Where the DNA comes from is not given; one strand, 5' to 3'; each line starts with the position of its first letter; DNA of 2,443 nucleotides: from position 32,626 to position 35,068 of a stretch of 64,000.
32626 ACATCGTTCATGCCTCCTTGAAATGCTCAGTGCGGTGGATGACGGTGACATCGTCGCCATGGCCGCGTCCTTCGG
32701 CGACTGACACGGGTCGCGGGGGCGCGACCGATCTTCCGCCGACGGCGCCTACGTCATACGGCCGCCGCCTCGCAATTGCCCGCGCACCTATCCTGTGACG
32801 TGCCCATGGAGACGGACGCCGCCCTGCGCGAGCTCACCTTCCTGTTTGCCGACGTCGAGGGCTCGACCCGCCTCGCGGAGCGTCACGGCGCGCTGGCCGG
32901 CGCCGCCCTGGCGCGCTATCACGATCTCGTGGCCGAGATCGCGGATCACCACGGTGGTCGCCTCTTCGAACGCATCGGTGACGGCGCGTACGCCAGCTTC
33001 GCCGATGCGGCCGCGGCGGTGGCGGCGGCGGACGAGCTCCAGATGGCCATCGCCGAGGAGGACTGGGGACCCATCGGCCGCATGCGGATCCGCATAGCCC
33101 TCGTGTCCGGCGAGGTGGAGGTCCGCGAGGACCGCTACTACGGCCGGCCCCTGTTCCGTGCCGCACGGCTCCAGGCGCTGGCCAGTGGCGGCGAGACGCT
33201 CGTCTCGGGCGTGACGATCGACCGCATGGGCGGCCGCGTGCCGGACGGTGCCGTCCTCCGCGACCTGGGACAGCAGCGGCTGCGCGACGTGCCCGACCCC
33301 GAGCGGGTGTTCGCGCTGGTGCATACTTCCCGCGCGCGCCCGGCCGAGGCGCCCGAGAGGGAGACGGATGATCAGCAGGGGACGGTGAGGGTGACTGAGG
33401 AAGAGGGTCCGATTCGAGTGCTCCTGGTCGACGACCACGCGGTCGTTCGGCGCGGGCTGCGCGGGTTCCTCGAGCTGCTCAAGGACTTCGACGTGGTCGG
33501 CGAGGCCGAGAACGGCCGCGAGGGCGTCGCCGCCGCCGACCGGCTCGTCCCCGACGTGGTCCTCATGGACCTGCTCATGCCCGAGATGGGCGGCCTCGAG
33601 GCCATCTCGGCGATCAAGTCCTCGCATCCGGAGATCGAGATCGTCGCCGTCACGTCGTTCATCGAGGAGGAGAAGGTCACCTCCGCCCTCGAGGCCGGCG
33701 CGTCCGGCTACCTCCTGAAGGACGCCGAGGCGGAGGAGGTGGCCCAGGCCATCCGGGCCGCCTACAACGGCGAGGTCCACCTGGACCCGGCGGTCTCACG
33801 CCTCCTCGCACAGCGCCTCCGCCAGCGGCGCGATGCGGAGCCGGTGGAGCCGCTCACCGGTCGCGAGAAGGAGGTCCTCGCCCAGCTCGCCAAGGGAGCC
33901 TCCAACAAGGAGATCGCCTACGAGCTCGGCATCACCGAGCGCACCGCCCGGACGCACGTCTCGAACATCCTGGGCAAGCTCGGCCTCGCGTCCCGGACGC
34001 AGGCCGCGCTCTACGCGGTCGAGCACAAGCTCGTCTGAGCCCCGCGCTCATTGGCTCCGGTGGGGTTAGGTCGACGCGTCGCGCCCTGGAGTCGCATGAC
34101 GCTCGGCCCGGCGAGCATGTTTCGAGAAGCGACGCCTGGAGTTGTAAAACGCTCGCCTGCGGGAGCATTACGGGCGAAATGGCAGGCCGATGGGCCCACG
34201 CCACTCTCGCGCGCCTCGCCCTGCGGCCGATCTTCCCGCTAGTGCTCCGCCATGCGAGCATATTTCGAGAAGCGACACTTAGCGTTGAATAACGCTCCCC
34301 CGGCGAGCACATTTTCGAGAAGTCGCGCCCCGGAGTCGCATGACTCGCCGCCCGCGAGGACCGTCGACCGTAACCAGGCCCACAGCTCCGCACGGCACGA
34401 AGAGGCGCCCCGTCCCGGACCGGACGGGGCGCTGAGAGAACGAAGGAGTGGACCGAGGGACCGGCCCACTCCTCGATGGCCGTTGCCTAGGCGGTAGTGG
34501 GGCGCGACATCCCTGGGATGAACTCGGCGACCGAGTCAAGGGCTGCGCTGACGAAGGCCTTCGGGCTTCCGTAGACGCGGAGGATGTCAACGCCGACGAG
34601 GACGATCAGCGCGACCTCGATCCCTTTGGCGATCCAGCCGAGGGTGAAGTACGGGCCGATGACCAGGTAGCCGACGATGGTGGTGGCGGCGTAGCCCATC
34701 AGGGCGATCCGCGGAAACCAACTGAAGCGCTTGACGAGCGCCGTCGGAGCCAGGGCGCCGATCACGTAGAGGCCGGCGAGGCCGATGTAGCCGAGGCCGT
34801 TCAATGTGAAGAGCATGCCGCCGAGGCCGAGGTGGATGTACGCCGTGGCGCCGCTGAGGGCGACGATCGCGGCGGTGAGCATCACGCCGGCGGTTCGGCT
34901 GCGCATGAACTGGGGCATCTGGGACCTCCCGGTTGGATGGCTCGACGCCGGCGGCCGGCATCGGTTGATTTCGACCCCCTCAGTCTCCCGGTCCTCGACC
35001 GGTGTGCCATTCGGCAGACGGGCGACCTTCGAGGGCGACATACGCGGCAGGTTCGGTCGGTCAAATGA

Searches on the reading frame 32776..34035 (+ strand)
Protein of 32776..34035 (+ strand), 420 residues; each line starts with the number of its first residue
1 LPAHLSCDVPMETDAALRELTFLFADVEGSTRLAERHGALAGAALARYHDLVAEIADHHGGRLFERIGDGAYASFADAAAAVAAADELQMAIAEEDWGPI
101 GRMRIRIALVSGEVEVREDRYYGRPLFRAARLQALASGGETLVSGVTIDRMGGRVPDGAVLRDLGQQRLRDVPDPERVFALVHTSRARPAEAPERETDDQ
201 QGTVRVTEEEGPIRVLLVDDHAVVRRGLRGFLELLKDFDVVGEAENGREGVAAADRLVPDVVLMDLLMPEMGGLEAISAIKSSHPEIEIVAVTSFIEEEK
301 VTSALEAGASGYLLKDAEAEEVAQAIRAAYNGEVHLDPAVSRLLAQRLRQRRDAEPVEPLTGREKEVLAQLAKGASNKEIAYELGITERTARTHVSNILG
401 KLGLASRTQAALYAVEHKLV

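Call 9: search_protein_families(library=pfam, proteins=[window:32776-34035:+], max_evalue=0.001)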
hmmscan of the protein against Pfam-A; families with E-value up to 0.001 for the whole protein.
window:32776-34035:+ (420 aa): 3 families
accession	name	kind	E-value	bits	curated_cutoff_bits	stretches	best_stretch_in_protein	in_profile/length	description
PF00072.30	Response_reg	-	1.5e-27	96.4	30.2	1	215-327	1-111/111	Response regulator receiver domain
PF00196.25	GerE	-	4.3e-20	71.5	23.5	1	359-414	2-57/57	Bacterial regulatory proteins, luxR family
PF08281.18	Sigma70_r4_2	-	0.0007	19.6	25.7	0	364-402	15-54/54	Sigma-70, region 4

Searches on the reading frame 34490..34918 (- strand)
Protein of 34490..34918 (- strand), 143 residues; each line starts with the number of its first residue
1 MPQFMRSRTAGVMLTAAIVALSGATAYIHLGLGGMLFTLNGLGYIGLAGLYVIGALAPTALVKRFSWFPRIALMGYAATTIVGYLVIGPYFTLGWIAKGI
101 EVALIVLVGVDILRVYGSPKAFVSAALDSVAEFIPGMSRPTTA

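Call 21: search_protein_families(library=pfam, proteins=[window:34490-34918:-], max_evalue=1)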
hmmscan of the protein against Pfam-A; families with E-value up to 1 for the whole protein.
window:34490-34918:- (143 aa): 1 family
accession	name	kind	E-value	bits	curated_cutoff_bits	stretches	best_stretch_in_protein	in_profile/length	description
PF24287.1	DUF7475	-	0.77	10.5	31.3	0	16-106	26-109/115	Family of unknown function (DUF7475)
